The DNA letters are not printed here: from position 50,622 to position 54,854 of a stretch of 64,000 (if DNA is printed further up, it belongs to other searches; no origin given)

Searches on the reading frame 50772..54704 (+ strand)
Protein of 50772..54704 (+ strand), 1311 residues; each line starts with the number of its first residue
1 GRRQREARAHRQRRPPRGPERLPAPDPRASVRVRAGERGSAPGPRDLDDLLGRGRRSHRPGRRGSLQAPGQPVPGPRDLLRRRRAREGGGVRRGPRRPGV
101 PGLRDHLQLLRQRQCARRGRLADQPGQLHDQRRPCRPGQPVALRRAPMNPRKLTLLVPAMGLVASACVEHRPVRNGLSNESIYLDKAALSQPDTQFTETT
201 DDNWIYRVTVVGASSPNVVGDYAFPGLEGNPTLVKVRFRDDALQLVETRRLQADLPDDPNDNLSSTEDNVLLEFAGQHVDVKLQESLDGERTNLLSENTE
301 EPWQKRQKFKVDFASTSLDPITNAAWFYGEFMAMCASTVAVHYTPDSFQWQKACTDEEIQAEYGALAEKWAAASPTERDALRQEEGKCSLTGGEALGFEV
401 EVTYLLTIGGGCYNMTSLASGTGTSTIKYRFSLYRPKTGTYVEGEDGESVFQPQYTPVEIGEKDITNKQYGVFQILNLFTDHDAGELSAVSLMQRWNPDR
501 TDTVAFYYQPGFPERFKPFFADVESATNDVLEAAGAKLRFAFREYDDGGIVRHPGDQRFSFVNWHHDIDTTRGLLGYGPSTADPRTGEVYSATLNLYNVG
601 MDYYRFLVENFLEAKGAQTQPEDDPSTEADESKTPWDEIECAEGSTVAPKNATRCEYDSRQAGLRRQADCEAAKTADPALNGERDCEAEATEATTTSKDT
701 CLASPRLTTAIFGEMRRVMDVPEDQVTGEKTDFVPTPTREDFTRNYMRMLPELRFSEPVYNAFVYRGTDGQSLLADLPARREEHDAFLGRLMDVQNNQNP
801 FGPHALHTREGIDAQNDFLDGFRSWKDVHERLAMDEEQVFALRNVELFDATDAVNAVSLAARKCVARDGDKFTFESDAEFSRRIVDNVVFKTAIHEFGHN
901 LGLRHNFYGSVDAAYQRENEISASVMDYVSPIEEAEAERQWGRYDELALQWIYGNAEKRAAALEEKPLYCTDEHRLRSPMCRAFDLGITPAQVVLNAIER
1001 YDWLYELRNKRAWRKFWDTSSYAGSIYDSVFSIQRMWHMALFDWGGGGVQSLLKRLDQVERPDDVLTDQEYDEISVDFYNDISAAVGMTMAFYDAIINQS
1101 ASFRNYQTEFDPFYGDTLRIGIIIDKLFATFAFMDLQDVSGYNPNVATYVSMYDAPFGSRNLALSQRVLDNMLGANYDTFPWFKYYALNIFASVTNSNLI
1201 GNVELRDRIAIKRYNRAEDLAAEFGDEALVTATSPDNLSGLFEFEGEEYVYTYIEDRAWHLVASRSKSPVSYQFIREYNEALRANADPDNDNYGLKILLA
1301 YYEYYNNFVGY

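Call 41: search_protein_families(library=pfam, proteins=[window:50772-54704:+], max_evalue=0.001)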
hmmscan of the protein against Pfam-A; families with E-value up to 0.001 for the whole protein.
window:50772-54704:+ (1311 aa): 2 families
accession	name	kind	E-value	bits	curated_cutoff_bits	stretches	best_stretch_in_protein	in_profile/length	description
PF16313.11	DUF4953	-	1.4e-12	47.9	24.2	1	879-967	3-109/316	Met-zincin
PF13582.12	Reprolysin_3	-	0.00085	20.3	22.4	0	855-905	76-122/123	Metallo-peptidase family M12B Reprolysin-like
